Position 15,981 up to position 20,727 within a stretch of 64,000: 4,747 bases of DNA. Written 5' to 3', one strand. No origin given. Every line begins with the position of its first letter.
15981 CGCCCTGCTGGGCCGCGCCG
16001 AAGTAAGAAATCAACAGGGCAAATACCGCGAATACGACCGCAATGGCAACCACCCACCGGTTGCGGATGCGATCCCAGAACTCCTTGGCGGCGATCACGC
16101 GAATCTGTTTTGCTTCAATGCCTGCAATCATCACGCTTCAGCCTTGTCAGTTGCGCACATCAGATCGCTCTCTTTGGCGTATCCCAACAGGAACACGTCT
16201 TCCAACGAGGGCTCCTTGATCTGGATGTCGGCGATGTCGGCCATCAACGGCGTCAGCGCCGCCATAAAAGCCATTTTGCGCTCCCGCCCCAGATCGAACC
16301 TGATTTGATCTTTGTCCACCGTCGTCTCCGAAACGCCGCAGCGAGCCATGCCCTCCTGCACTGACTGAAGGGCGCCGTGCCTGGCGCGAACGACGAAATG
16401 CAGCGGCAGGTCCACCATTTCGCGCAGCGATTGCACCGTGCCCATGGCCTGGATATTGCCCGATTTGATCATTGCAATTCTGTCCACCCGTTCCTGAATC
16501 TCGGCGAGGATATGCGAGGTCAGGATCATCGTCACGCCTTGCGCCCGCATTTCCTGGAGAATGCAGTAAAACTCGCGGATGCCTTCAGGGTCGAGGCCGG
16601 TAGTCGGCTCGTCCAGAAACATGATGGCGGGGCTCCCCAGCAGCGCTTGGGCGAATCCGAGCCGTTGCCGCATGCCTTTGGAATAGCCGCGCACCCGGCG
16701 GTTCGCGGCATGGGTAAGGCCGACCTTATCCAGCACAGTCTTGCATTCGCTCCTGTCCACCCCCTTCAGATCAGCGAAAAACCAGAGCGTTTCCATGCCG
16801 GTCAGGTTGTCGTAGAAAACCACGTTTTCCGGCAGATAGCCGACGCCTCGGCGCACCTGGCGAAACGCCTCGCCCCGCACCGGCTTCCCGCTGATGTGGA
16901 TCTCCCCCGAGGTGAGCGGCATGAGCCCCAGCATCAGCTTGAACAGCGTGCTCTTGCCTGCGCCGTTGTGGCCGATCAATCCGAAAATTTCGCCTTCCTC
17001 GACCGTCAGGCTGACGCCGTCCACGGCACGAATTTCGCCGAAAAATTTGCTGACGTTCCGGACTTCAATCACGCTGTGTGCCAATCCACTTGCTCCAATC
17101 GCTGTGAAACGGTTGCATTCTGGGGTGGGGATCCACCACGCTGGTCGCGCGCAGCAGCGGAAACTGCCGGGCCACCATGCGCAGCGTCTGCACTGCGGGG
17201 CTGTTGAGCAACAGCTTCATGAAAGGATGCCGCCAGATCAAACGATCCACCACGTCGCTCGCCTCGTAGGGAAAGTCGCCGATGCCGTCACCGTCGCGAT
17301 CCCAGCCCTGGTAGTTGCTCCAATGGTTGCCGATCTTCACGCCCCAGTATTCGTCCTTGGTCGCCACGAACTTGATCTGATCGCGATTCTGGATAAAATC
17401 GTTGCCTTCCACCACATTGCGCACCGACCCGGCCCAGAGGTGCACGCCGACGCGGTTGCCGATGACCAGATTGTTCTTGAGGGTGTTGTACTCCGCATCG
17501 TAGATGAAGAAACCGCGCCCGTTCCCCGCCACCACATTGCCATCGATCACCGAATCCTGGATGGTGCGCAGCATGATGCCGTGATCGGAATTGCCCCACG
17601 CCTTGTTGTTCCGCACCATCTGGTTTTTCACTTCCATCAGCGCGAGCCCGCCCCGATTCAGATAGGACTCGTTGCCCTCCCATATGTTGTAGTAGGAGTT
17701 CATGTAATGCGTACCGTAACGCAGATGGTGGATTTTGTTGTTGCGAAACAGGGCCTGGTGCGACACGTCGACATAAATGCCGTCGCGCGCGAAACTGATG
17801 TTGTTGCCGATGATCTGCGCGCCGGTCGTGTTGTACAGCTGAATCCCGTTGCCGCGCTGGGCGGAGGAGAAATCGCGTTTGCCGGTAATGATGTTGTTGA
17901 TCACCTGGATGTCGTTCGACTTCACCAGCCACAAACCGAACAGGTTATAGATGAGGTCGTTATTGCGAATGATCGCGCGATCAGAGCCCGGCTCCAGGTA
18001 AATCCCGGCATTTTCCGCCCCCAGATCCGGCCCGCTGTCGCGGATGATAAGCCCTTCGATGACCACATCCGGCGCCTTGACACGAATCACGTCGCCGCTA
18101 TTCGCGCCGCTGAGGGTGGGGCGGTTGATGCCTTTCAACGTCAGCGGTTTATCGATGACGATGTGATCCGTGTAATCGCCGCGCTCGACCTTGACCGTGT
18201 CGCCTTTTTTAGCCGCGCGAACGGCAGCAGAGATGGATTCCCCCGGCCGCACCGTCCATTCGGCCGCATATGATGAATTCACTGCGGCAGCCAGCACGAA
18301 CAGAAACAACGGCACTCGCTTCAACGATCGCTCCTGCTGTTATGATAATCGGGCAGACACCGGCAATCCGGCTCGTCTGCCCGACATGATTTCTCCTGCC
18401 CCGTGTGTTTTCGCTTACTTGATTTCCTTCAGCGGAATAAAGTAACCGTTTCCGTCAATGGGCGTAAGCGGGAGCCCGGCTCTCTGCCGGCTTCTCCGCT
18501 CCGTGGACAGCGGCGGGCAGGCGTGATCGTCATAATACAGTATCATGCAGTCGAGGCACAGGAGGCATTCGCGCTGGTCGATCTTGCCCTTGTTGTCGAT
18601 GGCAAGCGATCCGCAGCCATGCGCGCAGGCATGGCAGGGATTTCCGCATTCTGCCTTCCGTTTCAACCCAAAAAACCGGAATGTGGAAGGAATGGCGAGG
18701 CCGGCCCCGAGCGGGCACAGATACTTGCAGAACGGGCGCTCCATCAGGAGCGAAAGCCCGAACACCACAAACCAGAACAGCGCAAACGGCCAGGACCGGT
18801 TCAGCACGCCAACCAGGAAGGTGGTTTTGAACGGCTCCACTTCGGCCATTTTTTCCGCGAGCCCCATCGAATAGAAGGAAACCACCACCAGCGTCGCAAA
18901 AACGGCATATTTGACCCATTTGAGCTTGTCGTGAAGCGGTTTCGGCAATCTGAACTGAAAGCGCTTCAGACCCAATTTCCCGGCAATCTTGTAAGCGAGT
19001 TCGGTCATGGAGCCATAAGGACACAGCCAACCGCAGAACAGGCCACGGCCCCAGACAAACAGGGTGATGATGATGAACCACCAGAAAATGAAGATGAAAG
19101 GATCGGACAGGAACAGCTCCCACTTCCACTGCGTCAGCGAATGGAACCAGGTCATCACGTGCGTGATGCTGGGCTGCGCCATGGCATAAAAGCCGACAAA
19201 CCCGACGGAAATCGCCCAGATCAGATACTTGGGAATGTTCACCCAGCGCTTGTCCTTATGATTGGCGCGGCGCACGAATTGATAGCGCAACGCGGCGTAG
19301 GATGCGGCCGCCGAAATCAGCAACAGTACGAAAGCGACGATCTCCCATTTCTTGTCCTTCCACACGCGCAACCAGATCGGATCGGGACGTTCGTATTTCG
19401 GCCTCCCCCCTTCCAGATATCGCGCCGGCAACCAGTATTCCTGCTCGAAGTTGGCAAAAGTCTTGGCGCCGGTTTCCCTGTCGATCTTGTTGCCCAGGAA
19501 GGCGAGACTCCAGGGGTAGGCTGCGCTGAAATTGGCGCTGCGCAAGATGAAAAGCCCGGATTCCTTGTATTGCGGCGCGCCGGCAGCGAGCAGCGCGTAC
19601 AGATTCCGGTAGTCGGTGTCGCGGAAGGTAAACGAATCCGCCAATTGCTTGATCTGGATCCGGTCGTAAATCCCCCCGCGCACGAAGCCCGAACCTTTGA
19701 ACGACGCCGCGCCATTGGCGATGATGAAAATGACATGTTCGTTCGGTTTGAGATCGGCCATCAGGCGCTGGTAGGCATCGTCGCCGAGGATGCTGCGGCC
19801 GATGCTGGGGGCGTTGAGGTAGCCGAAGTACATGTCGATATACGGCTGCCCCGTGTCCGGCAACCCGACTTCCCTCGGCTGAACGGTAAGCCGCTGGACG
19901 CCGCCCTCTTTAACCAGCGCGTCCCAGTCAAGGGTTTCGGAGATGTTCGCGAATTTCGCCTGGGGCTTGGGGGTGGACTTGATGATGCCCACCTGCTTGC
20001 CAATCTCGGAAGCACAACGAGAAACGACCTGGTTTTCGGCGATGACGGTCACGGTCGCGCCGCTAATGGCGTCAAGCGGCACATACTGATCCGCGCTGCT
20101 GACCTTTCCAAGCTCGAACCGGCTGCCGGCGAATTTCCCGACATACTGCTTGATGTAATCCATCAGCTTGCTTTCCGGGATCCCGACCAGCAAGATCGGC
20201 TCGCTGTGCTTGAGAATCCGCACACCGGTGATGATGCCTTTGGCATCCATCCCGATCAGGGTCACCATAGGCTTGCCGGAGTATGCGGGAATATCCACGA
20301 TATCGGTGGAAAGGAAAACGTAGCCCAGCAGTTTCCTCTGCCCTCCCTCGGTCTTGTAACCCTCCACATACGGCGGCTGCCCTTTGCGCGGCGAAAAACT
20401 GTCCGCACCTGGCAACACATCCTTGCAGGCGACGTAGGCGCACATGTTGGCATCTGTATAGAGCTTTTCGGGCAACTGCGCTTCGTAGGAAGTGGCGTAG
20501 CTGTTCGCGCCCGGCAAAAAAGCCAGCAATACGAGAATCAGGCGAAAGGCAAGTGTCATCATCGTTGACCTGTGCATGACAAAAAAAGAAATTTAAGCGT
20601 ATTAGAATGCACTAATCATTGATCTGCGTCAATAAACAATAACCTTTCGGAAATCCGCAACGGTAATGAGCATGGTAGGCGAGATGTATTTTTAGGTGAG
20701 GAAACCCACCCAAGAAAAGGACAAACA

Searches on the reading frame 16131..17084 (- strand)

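Call 70: search_protein_families(library=ncbifam, proteins=[window:16131-17084:-], max_evalue=1e-10)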
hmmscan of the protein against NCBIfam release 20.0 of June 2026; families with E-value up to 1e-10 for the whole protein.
window:16131-17084:- (317 aa): 172 families (the best 25 are shown)
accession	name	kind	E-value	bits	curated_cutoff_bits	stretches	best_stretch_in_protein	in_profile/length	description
TIGR01188.1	drrA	subfamily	4e-67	226.6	312.45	1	13-299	1-298/302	daunorubicin resistance ABC transporter, ATP-binding protein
TIGR03740.1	galliderm_ABC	subfamily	2.6e-58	197.4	309.75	1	7-221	2-212/223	lantibiotic protection ABC transporter ATP-binding subunit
TIGR03522.1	GldA_ABC_ATP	equivalog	4.3e-53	180.7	402.6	1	6-298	3-297/301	gliding motility-associated ABC transporter ATP-binding subunit GldA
NF033858.1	ABC2_perm_RbbA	equivalog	6.4e-47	160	1050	1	4-223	265-487/909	ribosome-associated ATPase/putative transporter RbbA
TIGR03864.1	PQQ_ABC_ATP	hypoth_equivalog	1.2e-43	149.3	302.25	1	6-225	2-224/236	ABC transporter, ATP-binding subunit, PQQ-dependent alcohol dehydrogenase system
NF010060.0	PRK13537.1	equivalog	1e-40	139.6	521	1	2-220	12-233/314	nodulation factor ABC transporter ATP-binding protein NodI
NF010059.0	PRK13536.1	equivalog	1.1e-40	139.5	549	1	3-220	41-261/342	nodulation factor ABC transporter ATP-binding protein NodI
TIGR04406.1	LPS_export_lptB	equivalog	3e-38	131.5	240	1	6-220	2-222/239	LPS export ABC transporter ATP-binding protein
TIGR01288.1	nodI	equivalog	4.6e-38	130.9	424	1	5-220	4-222/303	nodulation factor ABC transporter ATP-binding protein NodI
TIGR01257.1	rim_protein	equivalog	5e-37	126.4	4012.85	1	19-222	1953-2159/2272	rim ABC transporter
TIGR03410.1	urea_trans_UrtE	equivalog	2e-35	122.3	285.8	1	7-221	2-220/230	urea ABC transporter ATP-binding subunit UrtE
NF010069.0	PRK13549.1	equivalog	2.5e-35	121.9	699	1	1-219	1-229/513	xylose ABC transporter ATP-binding protein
TIGR04521.1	ECF_ATPase_2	equivalog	1.2e-34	119.7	330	1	17-220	17-232/279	energy-coupling factor transporter ATPase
NF041861.1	YtfR_transport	equivalog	6e-34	117.3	850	1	6-222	2-226/492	galactofuranose ABC transporter, ATP-binding protein YtfR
NF007027.0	PRK09493.1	equivalog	1.2e-33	116.5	379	1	5-220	1-223/240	glutamine ABC transporter ATP-binding protein GlnQ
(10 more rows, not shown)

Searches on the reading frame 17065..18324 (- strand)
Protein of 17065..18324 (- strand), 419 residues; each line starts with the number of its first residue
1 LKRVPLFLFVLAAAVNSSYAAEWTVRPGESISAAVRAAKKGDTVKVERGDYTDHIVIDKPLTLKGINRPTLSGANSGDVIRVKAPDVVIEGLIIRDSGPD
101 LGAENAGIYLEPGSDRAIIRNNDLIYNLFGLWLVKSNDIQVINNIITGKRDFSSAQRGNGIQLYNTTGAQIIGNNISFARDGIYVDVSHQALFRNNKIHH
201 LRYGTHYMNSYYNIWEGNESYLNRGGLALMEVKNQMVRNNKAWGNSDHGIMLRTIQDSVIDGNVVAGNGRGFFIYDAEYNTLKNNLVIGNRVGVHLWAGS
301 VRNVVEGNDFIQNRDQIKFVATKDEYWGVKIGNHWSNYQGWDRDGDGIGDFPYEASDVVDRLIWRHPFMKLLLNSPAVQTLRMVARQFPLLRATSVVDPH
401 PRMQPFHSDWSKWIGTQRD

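Call 70: search_protein_families(library=ncbifam, proteins=[window:17065-18324:-], max_evalue=1e-10)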
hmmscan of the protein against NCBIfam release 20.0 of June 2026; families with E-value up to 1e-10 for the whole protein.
window:17065-18324:- (419 aa): 2 families
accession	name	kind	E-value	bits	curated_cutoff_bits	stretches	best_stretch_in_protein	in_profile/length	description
TIGR04247.1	NosD_copper_fam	subfamily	4.4e-132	440.2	300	1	31-404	1-377/377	nitrous oxide reductase family maturation protein NosD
TIGR03804.1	para_beta_helix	repeat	9.3e-19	66.8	19.45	0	249-291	1-43/44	parallel beta-helix repeat protein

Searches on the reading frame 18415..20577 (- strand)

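Call 70: search_protein_families(library=ncbifam, proteins=[window:18415-20577:-], max_evalue=1e-10)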
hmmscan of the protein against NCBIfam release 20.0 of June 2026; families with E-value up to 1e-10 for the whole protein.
window:18415-20577:- (720 aa): 3 families
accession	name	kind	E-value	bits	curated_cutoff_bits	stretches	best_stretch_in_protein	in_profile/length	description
NF046105.1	TransRegNosR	equivalog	1.7e-183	611.6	1000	1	51-695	21-679/680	transcriptional regulator NosR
TIGR02163.1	napH_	subfamily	3.5e-16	59.5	213.05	1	503-678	69-243/255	NapH/MauN family ferredoxin-type protein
NF007013.0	PRK09477.1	equivalog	6.7e-13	48.4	234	1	502-678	92-266/286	quinol dehydrogenase ferredoxin subunit NapH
